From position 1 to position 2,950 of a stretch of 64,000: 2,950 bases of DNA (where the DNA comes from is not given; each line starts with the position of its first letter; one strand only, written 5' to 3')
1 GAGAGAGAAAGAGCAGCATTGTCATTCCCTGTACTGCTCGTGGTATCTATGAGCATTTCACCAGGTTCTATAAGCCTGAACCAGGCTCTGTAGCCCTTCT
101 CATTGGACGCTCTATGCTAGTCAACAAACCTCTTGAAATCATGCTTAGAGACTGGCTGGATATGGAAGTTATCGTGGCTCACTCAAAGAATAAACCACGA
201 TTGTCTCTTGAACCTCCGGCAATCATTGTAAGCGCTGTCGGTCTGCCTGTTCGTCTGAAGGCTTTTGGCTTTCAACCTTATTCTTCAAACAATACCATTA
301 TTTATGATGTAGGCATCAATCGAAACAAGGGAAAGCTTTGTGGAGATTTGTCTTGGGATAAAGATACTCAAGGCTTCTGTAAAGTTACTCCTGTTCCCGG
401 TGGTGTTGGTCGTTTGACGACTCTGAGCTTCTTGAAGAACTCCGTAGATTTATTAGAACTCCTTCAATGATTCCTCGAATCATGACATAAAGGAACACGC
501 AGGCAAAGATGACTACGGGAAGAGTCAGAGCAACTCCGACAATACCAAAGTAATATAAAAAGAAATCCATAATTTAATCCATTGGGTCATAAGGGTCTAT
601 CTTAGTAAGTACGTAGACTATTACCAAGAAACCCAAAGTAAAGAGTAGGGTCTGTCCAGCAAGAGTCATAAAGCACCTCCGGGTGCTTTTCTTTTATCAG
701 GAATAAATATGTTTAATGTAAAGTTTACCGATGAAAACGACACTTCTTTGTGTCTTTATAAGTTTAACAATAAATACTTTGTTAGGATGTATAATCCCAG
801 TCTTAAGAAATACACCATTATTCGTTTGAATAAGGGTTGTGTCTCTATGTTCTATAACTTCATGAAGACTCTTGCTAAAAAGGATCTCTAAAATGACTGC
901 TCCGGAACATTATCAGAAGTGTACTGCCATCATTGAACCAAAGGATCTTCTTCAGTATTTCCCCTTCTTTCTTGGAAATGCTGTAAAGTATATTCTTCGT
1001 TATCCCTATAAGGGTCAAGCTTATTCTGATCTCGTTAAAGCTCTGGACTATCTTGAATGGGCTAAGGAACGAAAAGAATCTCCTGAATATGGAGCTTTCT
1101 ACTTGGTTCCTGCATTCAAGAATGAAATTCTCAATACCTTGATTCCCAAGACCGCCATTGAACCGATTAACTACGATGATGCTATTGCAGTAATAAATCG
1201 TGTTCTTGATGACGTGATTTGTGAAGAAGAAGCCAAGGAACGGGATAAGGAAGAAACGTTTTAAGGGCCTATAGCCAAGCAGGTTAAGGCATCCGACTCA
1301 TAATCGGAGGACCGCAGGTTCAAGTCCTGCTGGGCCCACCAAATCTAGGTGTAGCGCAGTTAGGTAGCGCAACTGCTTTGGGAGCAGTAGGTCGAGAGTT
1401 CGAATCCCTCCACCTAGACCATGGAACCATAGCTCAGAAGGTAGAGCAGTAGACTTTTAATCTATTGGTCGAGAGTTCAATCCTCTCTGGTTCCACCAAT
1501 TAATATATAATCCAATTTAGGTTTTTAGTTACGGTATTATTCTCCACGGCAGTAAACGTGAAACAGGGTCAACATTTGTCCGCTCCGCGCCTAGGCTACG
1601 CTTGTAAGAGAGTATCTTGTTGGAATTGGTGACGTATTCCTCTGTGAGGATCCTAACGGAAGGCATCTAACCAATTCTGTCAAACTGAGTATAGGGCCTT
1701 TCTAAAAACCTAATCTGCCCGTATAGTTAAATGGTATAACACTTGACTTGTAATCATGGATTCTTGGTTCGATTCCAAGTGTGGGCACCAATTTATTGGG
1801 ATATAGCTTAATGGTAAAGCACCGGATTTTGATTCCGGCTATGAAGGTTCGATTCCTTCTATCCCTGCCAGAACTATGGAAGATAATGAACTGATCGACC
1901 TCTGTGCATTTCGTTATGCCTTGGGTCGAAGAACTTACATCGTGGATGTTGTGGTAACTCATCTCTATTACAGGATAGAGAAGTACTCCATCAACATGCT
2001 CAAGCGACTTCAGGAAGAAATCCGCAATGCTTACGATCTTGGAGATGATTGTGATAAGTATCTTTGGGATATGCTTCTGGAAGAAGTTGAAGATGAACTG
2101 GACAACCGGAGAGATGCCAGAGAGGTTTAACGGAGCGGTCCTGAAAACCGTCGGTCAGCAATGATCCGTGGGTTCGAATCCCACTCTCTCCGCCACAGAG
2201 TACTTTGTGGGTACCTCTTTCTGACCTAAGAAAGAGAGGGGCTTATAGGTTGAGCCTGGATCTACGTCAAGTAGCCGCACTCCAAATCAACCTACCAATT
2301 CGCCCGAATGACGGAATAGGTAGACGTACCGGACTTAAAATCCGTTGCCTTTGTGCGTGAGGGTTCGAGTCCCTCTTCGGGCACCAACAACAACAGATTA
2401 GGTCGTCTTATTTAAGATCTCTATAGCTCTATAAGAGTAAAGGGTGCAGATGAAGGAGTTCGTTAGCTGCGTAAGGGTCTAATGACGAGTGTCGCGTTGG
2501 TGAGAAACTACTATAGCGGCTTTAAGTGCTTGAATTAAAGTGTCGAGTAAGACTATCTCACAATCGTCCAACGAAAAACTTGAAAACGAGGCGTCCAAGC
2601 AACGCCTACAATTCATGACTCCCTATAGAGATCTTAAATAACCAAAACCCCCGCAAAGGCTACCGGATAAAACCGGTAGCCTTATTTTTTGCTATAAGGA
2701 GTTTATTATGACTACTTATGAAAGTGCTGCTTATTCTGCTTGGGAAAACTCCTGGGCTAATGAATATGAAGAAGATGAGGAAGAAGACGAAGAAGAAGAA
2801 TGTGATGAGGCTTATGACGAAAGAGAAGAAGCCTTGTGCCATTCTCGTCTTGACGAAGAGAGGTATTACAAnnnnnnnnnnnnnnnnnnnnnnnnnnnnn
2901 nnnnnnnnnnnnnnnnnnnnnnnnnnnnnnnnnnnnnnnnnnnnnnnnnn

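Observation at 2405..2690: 234-nt RNA candidate closed by a perfect 19-bp stem, with a promoter-like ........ box and its own terminator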

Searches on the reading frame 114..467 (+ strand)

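Call 99: search_protein_families(library=pfam, max_evalue=0.01, proteins=[window:114-467:+])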
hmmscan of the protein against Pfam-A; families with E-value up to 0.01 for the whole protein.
window:114-467:+ (118 aa): 1 family
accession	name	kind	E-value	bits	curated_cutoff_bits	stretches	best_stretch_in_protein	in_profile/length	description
PF02882.25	THF_DHG_CYH_C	-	7.3e-17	61.6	27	1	2-113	47-155/160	Tetrahydrofolate dehydrogenase/cyclohydrolase, NAD(P)-binding domain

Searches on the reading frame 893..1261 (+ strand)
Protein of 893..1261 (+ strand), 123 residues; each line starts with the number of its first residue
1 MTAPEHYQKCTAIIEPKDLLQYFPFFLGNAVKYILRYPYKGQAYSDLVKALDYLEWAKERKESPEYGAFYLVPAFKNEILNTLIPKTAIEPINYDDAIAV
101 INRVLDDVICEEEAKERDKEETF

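Call 72: search_protein_families(library=phrogs, max_evalue=0.001, proteins=[window:893-1261:+])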
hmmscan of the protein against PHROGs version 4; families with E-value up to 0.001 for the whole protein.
window:893-1261:+ (123 aa): 14 families
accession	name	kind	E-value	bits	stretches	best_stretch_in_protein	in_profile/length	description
phrog_236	-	other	2.6e-16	61.2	1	3-65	243-309/431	nucleotide kinase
phrog_11324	-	other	2.3e-13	51.9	1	3-63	13-73/139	nucleotide kinase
phrog_1689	-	other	4.3e-10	40.9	1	4-64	170-237/243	nucleotide kinase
phrog_2781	-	unknown function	1.6e-07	32.7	1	4-63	187-246/253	-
phrog_13649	-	unknown function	3.2e-07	31.5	1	3-57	8-62/127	-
phrog_4943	-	unknown function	5.1e-07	31.3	1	2-63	92-161/166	-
phrog_4897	-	other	1.2e-06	29.7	1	3-62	117-181/186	kinase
phrog_32366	-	unknown function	3.1e-06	28.2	1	3-55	11-63/170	-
phrog_4472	-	other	3.5e-06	27.9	1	3-62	16-78/100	nucleotide kinase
phrog_25460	-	unknown function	1.2e-05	26.1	1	3-57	79-136/144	-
phrog_5839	-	unknown function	1.7e-05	25.8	1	2-62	8-68/128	-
phrog_18538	-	unknown function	2.4e-05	25.3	1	25-59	35-69/159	-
phrog_4824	-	unknown function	2.8e-05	25.1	1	3-58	8-60/128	-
phrog_480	-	unknown function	0.00067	20.8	1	24-53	47-76/95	-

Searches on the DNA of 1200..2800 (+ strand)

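Call 4: search_rna_families(source=window, start=1200, end=2800, threshold=evalue, max_evalue=10, show_alignments=3)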
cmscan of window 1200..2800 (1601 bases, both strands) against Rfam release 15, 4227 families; matches with E-value up to 10: 23.
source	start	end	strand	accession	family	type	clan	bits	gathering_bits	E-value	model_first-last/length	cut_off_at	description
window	1423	1495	+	RF00005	tRNA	Gene; tRNA;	CL00001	73.4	29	9.3e-16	1-71/71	no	tRNA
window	1265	1338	+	RF00005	tRNA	Gene; tRNA;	CL00001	71.2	29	3.8e-15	1-71/71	no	tRNA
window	1797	1867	+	RF00005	tRNA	Gene; tRNA;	CL00001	70.7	29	4.9e-15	1-71/71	no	tRNA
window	1345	1418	+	RF00005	tRNA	Gene; tRNA;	CL00001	66.3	29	8.4e-14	1-71/71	no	tRNA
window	1717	1787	+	RF00005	tRNA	Gene; tRNA;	CL00001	64.7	29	2.3e-13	1-71/71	no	tRNA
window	2302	2383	+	RF00005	tRNA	Gene; tRNA;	CL00001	58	29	1.6e-11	1-71/71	no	tRNA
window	1265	1339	-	RF04354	Plastid-ycf2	Cis-reg;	-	52.5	65.7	6.4e-10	1-75/75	no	Plastid-ycf2 5UTR RNA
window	2108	2192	+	RF00005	tRNA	Gene; tRNA;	CL00001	45.6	29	4e-08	1-71/71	no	tRNA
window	1423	1496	-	RF04354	Plastid-ycf2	Cis-reg;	-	37.4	65.7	8.4e-06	1-75/75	no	Plastid-ycf2 5UTR RNA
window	2143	2192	-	RF04351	Plastid-psbl-rps4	Cis-reg;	-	35.9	68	1.8e-05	1-53/53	no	Plastid-psbl-rps4 3UTR RNA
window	1717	1788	-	RF04354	Plastid-ycf2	Cis-reg;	-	35.3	65.7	3.2e-05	1-75/75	no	Plastid-ycf2 5UTR RNA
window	2653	2727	+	RF02351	psRNA14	Gene; sRNA;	-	26.9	60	0.069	1-84/84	no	Proteobacteria sRNA psRNA14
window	1366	1478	+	RF02553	YrlA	Gene; sRNA;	-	23.2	69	0.043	1-114/114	no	Y RNA-like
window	2097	2244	+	RF02223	sX4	Gene; sRNA;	-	22.3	70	0.04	1-167/167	no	Proteobacterial sRNA sX4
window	2339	2379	-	RF04351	Plastid-psbl-rps4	Cis-reg;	-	21.5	68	0.15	1-53/53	no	Plastid-psbl-rps4 3UTR RNA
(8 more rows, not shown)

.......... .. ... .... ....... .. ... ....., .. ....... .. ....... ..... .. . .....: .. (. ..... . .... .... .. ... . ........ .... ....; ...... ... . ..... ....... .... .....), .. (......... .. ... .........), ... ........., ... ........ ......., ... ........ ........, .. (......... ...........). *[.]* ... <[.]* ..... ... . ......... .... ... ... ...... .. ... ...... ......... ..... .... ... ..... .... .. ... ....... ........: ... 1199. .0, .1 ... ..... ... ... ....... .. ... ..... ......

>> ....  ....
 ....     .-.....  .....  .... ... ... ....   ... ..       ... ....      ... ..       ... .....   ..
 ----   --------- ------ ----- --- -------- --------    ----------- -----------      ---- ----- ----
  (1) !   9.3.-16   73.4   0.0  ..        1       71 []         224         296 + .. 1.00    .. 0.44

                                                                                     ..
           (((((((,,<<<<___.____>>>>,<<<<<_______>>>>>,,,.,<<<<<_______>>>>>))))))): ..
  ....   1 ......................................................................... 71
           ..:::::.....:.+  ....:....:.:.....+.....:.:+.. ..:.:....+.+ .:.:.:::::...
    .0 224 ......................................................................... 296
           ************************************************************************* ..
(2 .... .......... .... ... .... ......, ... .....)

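Call 6: search_dna_similar(query=window:1200-2800:+, collection=phages, mode=distant, max_rows=40)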
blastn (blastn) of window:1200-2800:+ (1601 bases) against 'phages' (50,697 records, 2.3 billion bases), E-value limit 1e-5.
Records with a match: 983; places in all: 998; records where one place covers at least 80% of the query: 0.
Best place of each record, by identity: 90-95% 3; 80-90% 257; 60-80% 723.
By first word of the organism name: Vibrio 329; Escherichia 211; Pseudomonas 64; Synechococcus 41; Klebsiella 36; Enterobacter 27; Stenotrophomonas 25; Bacillus 25; Achromobacter 23; Salmonella 22; and 40 more.
By host as written in the record: - 343; Escherichia coli 108; Pseudomonas aeruginosa 30; Stenotrophomonas maltophilia 20; Klebsiella pneumoniae 19; Escherichia coli K-12 18; Synechococcus 12; Escherichia coli K-12 MG1655 12; and 210 more.
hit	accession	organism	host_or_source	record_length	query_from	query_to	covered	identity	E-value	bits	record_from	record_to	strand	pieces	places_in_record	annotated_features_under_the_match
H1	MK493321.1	Cyanophage S-RIM4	Synechococcus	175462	149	1177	12%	79.0%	2e-13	152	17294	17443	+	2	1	tRNA-Leu | tRNA-Pro | hypothetical protein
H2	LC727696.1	Pseudomonas phage sp. 30-1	Pseudomonas aeruginosa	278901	64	223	10%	83.9%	4e-14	168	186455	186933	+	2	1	hypothetical protein | tRNA-Met | tRNA-Pro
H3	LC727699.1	Pseudomonas phage sp. LC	Pseudomonas aeruginosa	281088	64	223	10%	83.9%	4e-14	168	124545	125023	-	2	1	hypothetical protein | tRNA-Met | tRNA-Pro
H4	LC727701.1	Pseudomonas phage sp. NK1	Pseudomonas aeruginosa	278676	64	223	10%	83.9%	4e-14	168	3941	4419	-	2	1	hypothetical protein | tRNA-Met | tRNA-Pro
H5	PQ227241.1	Pseudomonas phage vB_PaeM_HUST_1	Pseudomonas aeruginosa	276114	64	223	10%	83.9%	4e-14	168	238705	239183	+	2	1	hypothetical protein | tRNA-Met | tRNA-Pro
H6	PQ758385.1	Pseudomonas phage 124.01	Pseudomonas aeruginosa 147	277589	64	223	10%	83.2%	4e-14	164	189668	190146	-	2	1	hypothetical protein | tRNA-Met | tRNA-Pro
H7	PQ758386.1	Pseudomonas phage 2PS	Pseudomonas aeruginosa 147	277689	64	223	10%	83.2%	4e-14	164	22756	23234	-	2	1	hypothetical protein | tRNA-Met | tRNA-Pro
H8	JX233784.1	Pseudomonas phage PA7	Pseudomonas aeruginosa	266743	64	223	10%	83.2%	4e-14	164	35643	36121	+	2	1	hypothetical protein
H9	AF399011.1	Pseudomonas phage phiKZ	-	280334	64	223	10%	83.2%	4e-14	164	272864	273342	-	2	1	PHIKZ301 | tRNA-Met | tRNA-Pro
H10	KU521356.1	Pseudomonas phage KTN4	Pseudomonas aeruginosa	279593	64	223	10%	83.2%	4e-14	164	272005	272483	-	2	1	hypothetical protein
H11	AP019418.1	Pseudomonas phage PA02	Pseudomonas aeruginosa PAO1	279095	64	223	10%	83.2%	4e-14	164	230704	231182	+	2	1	phage protein | tRNA-Ile | tRNA-Pro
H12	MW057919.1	Pseudomonas phage vB_PaeM_kmuB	Pseudomonas aeruginosa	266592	64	223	10%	83.2%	4e-14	164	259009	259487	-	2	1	hypothetical protein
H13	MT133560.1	Pseudomonas phage fnug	Pseudomonas aeruginosa PAO1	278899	64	223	10%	83.2%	4e-14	164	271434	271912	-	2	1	hypothetical protein | tRNA-Met | tRNA-Pro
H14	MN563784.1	Pseudomonas phage vB_PA32_GUMS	Pseudomonas aeruginosa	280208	64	223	10%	83.2%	4e-14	164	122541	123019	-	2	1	hypothetical protein | tRNA-Pro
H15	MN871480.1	Pseudomonas phage PaSz-1_45_270k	Pseudomonas aeruginosa PAO1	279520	64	223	10%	83.2%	4e-14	164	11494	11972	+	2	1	record has no annotation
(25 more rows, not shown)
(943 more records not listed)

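Call 8: search_dna_similar(query=window:2387-2700:+, collection=phages, mode=distant, max_evalue=10, max_rows=20)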
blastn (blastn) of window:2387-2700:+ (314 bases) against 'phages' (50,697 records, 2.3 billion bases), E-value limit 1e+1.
No match.

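Call 30: search_rna_families(sources=[L001, L004, L006, L007], threshold=evalue, max_evalue=1, show_alignments=0)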
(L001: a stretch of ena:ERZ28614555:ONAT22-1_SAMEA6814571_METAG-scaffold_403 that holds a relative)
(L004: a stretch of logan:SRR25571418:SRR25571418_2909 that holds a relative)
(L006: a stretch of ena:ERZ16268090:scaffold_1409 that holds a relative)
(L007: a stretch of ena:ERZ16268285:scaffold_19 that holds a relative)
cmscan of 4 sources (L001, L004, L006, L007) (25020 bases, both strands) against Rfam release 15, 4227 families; matches with E-value up to 1: 45.
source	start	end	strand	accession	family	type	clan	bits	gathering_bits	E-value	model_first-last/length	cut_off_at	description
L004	2418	2490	+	RF00005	tRNA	Gene; tRNA;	CL00001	75.3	29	4.2e-15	1-71/71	no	tRNA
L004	2260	2333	+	RF00005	tRNA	Gene; tRNA;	CL00001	72.8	29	2.1e-14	1-71/71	no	tRNA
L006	542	615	+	RF00005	tRNA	Gene; tRNA;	CL00001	72.1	29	3.3e-14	1-71/71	no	tRNA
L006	2662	2735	+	RF00005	tRNA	Gene; tRNA;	CL00001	71.5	29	4.7e-14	1-71/71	no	tRNA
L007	2662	2735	+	RF00005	tRNA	Gene; tRNA;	CL00001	71.5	29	4.7e-14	1-71/71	no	tRNA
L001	2389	2462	+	RF00005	tRNA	Gene; tRNA;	CL00001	71.2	29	5.9e-14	1-71/71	no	tRNA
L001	2547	2619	+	RF00005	tRNA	Gene; tRNA;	CL00001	70.6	29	8.4e-14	1-71/71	no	tRNA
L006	2922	2992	+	RF00005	tRNA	Gene; tRNA;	CL00001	68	29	4.5e-13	1-71/71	no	tRNA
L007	2922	2992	+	RF00005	tRNA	Gene; tRNA;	CL00001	68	29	4.5e-13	1-71/71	no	tRNA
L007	539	612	+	RF00005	tRNA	Gene; tRNA;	CL00001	66.8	29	9.1e-13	1-71/71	no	tRNA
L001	2469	2542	+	RF00005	tRNA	Gene; tRNA;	CL00001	66.3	29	1.3e-12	1-71/71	no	tRNA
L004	2340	2413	+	RF00005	tRNA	Gene; tRNA;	CL00001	66.3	29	1.3e-12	1-71/71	no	tRNA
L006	2842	2912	+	RF00005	tRNA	Gene; tRNA;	CL00001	65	29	2.9e-12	1-71/71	no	tRNA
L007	2842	2912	+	RF00005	tRNA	Gene; tRNA;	CL00001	65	29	2.9e-12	1-71/71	no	tRNA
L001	650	723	+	RF00005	tRNA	Gene; tRNA;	CL00001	64.9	29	3e-12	1-71/71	no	tRNA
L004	317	390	+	RF00005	tRNA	Gene; tRNA;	CL00001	64.9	29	3e-12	1-71/71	no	tRNA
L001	2841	2912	+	RF00005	tRNA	Gene; tRNA;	CL00001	64.5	29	4.1e-12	1-71/71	no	tRNA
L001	2922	2992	+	RF00005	tRNA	Gene; tRNA;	CL00001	64.3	29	4.4e-12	1-71/71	no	tRNA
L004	2841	2912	+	RF00005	tRNA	Gene; tRNA;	CL00001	64.1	29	5.2e-12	1-71/71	no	tRNA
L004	2922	2992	+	RF00005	tRNA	Gene; tRNA;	CL00001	63.1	29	9.8e-12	1-71/71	no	tRNA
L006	3383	3454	+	RF00005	tRNA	Gene; tRNA;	CL00001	62.1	29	1.8e-11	1-71/71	no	tRNA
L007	3325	3396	+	RF00005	tRNA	Gene; tRNA;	CL00001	61.2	29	3.3e-11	1-71/71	no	tRNA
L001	3257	3340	+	RF00005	tRNA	Gene; tRNA;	CL00001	57.5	29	3.3e-10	1-71/71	no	tRNA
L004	3257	3341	+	RF00005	tRNA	Gene; tRNA;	CL00001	56.6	29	5.9e-10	1-71/71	no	tRNA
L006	3233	3317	+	RF00005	tRNA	Gene; tRNA;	CL00001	56.5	29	6.2e-10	1-71/71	no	tRNA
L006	3459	3541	+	RF00005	tRNA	Gene; tRNA;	CL00001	56.5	29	6.4e-10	1-71/71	no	tRNA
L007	3401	3483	+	RF00005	tRNA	Gene; tRNA;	CL00001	56.5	29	6.4e-10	1-71/71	no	tRNA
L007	3233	3317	+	RF00005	tRNA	Gene; tRNA;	CL00001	56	29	8.6e-10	1-71/71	no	tRNA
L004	3514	3595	+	RF00005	tRNA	Gene; tRNA;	CL00001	54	29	3e-09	1-71/71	no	tRNA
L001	4049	4130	+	RF00005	tRNA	Gene; tRNA;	CL00001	53.9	29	3.3e-09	1-71/71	no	tRNA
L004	2260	2334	-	RF04354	Plastid-ycf2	Cis-reg;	-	53.8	65.7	4.3e-09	1-75/75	no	Plastid-ycf2 5UTR RNA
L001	2389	2463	-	RF04354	Plastid-ycf2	Cis-reg;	-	52.5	65.7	1e-08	1-75/75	no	Plastid-ycf2 5UTR RNA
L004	2418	2491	-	RF04354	Plastid-ycf2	Cis-reg;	-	38.6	65.7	6.2e-05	1-75/75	no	Plastid-ycf2 5UTR RNA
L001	3891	3940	-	RF04351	Plastid-psbl-rps4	Cis-reg;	-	37.8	68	8.9e-05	1-53/53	no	Plastid-psbl-rps4 3UTR RNA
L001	2547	2620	-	RF04354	Plastid-ycf2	Cis-reg;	-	34.4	65.7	0.00086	1-75/75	no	Plastid-ycf2 5UTR RNA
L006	3268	3317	-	RF04351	Plastid-psbl-rps4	Cis-reg;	-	34.3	68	0.00076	1-53/53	no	Plastid-psbl-rps4 3UTR RNA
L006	2663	2736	-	RF04354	Plastid-ycf2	Cis-reg;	-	31.7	65.7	0.0048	1-75/75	no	Plastid-ycf2 5UTR RNA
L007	2663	2736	-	RF04354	Plastid-ycf2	Cis-reg;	-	31.7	65.7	0.0048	1-75/75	no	Plastid-ycf2 5UTR RNA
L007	3268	3317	-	RF04351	Plastid-psbl-rps4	Cis-reg;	-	31.1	68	0.0057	1-53/53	no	Plastid-psbl-rps4 3UTR RNA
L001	2841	2913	-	RF04354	Plastid-ycf2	Cis-reg;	-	30.2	65.7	0.012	1-75/75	no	Plastid-ycf2 5UTR RNA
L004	2841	2913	-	RF04354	Plastid-ycf2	Cis-reg;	-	29.1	65.7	0.024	1-75/75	no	Plastid-ycf2 5UTR RNA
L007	3221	3381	+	RF02223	sX4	Gene; sRNA;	-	28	70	0.025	1-167/167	no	Proteobacterial sRNA sX4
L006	3221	3361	+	RF02223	sX4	Gene; sRNA;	-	26.3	70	0.068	1-167/167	no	Proteobacterial sRNA sX4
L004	2361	2473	+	RF02553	YrlA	Gene; sRNA;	-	24.2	69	0.35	1-114/114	no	Y RNA-like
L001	3915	3932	+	RF00023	tmRNA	Gene;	CL00001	16.2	47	0.0073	346-363/374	no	transfer-messenger RNA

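Call 80: search_dna_similar(query=window:2387-2700:+, collection=ecoli_genomes, mode=distant, max_evalue=1, max_rows=10)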
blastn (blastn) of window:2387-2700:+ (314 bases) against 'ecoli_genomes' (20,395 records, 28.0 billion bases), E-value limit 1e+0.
No match.

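Call 81: search_dna_similar(query=window:2387-2700:+, collection=plasmids, mode=distant, max_evalue=1, max_rows=10)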
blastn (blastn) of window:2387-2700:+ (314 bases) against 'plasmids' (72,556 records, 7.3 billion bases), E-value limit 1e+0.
No match.
